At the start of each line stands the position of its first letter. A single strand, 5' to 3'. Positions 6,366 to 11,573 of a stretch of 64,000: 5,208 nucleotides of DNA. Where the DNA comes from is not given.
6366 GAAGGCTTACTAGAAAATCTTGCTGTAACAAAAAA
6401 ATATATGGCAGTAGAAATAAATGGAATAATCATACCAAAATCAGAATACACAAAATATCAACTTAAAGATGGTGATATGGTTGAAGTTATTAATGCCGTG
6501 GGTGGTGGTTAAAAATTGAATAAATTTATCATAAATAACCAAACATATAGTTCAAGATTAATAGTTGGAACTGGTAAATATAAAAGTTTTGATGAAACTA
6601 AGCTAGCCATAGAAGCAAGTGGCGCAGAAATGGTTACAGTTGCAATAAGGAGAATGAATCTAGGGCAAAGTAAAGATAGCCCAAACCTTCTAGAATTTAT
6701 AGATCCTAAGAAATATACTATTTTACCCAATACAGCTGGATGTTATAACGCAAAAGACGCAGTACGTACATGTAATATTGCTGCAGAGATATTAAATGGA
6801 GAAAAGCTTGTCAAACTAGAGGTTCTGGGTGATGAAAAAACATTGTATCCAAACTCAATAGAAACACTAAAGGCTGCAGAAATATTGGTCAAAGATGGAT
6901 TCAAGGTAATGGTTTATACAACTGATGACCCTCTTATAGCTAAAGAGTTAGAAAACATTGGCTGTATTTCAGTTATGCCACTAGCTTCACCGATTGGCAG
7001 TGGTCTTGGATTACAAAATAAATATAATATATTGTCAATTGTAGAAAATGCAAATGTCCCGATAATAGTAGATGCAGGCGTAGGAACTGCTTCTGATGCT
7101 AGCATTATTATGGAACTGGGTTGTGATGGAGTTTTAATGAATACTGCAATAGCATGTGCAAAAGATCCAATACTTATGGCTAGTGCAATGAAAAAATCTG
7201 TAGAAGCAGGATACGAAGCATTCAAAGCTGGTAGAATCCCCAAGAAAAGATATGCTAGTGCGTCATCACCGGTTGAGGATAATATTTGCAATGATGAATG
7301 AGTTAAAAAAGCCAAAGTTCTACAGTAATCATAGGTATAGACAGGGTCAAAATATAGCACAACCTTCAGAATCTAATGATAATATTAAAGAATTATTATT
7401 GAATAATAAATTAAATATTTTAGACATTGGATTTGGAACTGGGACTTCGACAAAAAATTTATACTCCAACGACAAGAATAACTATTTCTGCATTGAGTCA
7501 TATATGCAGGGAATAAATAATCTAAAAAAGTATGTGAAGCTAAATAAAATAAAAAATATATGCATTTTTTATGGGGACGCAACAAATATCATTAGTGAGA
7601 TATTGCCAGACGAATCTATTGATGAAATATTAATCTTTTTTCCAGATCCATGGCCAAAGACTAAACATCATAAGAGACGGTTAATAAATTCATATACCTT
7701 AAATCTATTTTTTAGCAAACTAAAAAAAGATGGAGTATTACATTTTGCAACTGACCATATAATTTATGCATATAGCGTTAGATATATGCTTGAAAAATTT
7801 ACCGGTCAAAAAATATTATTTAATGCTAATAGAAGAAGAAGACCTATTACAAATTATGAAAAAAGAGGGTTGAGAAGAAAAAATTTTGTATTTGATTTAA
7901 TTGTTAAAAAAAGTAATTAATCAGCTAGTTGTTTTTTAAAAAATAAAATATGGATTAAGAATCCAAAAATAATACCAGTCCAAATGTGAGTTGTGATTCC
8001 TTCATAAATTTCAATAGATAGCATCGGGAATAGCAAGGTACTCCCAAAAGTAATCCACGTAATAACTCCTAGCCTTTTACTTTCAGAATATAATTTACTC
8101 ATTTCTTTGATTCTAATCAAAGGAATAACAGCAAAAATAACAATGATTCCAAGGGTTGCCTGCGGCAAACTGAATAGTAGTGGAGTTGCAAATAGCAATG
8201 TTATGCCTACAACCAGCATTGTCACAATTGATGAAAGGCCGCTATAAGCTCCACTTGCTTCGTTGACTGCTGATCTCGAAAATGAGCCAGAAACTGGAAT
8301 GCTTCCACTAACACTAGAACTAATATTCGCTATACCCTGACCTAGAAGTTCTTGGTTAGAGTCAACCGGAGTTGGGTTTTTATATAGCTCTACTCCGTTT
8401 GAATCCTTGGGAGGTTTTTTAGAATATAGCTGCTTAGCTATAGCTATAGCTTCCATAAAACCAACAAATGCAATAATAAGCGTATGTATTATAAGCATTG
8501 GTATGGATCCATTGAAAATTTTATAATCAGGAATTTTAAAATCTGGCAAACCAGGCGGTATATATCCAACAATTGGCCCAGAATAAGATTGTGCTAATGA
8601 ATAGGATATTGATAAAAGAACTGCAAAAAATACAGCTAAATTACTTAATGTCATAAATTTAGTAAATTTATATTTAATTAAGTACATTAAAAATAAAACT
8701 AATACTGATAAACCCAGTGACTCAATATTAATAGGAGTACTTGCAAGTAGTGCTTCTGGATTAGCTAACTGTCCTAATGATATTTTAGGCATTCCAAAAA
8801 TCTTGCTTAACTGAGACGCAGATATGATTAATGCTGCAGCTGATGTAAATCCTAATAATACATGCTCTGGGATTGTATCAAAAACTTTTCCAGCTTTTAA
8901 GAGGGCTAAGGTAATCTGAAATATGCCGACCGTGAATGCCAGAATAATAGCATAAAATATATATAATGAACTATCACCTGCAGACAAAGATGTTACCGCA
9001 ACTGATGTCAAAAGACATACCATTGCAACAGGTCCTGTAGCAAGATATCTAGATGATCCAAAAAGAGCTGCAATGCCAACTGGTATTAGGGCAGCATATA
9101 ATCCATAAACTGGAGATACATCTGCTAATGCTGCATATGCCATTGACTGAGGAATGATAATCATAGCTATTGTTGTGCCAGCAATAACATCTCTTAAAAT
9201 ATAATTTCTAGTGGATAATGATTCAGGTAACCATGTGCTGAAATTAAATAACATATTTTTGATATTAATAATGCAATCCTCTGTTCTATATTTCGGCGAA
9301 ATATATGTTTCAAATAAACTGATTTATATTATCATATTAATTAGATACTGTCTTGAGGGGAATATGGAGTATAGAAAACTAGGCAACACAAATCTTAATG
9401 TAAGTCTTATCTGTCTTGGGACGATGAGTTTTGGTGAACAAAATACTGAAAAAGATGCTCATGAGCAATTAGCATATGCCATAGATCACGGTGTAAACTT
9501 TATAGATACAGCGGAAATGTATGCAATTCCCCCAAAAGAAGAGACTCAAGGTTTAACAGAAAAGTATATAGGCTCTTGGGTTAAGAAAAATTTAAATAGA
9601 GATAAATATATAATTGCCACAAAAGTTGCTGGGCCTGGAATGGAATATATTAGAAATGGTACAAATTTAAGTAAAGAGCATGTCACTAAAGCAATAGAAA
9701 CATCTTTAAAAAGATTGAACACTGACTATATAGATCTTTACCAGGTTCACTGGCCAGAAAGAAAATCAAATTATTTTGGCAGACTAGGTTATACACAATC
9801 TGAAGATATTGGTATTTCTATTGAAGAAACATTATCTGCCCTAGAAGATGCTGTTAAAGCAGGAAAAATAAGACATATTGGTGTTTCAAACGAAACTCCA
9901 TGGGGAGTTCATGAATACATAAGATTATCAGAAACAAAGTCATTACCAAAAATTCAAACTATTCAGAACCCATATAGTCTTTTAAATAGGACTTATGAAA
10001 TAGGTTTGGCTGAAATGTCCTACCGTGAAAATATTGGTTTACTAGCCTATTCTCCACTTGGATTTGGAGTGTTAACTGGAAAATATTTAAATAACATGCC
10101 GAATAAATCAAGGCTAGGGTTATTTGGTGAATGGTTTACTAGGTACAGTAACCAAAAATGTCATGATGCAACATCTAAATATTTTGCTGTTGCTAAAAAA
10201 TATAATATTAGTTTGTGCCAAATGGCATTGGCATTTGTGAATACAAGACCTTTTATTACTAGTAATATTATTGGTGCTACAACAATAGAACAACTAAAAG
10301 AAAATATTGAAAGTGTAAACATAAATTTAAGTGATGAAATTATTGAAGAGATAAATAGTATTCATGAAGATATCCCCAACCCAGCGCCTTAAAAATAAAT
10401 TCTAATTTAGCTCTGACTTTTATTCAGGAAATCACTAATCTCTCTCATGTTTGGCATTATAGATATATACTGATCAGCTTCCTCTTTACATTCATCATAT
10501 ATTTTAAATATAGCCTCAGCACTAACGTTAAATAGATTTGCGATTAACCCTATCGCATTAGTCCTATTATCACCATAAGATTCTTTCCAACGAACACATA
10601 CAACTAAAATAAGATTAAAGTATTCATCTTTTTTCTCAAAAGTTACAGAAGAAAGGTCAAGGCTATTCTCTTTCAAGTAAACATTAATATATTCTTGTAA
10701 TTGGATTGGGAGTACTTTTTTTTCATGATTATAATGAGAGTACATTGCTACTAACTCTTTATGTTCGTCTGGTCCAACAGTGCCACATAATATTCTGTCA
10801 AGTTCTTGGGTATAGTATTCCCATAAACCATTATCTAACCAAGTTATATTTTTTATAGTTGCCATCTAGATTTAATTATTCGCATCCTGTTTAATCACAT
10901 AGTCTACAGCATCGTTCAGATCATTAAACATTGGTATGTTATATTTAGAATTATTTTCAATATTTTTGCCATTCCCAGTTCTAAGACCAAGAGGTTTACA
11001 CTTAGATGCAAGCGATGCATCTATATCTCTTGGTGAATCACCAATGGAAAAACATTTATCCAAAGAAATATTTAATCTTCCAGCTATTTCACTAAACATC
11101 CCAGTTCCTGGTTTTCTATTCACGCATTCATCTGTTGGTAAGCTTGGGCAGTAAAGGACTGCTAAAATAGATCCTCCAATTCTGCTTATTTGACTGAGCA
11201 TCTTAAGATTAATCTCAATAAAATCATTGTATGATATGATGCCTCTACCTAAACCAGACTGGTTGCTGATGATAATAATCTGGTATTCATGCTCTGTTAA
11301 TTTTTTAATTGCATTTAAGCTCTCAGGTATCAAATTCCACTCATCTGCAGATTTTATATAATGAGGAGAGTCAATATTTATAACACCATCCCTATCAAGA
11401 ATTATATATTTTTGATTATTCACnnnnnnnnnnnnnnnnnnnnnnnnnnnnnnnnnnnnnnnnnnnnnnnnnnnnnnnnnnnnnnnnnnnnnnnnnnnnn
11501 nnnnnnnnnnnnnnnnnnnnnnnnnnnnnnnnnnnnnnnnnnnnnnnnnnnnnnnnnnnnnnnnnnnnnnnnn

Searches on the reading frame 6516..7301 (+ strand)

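Call 57: search_protein_families(library=pfam, proteins=[window:6516-7301:+], max_evalue=0.00001)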
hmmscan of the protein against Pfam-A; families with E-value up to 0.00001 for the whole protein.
window:6516-7301:+ (261 aa): 1 family
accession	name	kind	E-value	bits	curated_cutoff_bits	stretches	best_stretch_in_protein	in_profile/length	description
PF05690.20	ThiG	-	4.5e-109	364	23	1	6-252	2-247/247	Thiazole biosynthesis protein ThiG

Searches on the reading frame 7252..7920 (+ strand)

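Call 57: search_protein_families(library=pfam, proteins=[window:7252-7920:+], max_evalue=0.00001)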
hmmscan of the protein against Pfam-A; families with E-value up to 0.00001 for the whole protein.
window:7252-7920:+ (222 aa): 1 family
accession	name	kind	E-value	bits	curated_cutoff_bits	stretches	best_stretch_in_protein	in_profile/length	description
PF02390.23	Methyltransf_4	-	1.4e-36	126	24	1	55-215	4-172/173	Putative methyltransferase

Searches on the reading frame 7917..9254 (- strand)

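Call 57: search_protein_families(library=pfam, proteins=[window:7917-9254:-], max_evalue=0.00001)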
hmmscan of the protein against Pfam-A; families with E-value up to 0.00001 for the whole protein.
window:7917-9254:- (445 aa): 1 family
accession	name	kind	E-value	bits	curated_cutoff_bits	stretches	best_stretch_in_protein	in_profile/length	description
PF00916.26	Sulfate_transp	-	7.9e-79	265.6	23.2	1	21-401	3-378/380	Sulfate permease family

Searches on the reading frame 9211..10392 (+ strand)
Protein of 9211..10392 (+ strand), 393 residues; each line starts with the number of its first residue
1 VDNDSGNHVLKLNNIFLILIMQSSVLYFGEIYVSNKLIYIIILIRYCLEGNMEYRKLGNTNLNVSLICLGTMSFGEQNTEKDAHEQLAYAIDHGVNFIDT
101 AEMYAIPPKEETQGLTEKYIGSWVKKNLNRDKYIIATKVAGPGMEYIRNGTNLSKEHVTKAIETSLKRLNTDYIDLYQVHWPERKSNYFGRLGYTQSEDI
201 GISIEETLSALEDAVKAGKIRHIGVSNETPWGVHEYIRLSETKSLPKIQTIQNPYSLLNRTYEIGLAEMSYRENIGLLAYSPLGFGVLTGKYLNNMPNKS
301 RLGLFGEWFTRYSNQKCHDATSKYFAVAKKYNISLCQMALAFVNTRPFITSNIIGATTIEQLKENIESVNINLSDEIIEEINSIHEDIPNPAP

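Call 57: search_protein_families(library=pfam, proteins=[window:9211-10392:+], max_evalue=0.00001)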
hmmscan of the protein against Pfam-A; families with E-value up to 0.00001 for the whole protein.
window:9211-10392:+ (393 aa): 1 family
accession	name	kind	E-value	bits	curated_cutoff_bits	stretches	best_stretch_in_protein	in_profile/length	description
PF00248.27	Aldo_ket_red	-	1.4e-72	244.7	24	1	67-385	2-290/291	Aldo/keto reductase family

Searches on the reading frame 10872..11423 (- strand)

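Call 87: search_protein_families(library=pfam, proteins=[window:10872-11423:-], max_evalue=0.001)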
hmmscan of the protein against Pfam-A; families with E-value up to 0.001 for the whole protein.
window:10872-11423:- (183 aa): 4 families
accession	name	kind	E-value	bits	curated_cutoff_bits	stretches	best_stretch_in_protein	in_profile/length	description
PF08645.17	PNK3P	-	8e-11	42.4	22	1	22-130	20-126/161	Polynucleotide kinase 3 phosphatase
PF13419.12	HAD_2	-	2.1e-07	31.7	23.8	1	97-143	128-174/178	Haloacid dehalogenase-like hydrolase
PF13242.12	Hydrolase_like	-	5.1e-07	29.9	22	1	102-156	2-57/75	HAD-hyrolase-like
PF00702.32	Hydrolase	-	3.6e-05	24.7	26.4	1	21-136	89-186/191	haloacid dehalogenase-like hydrolase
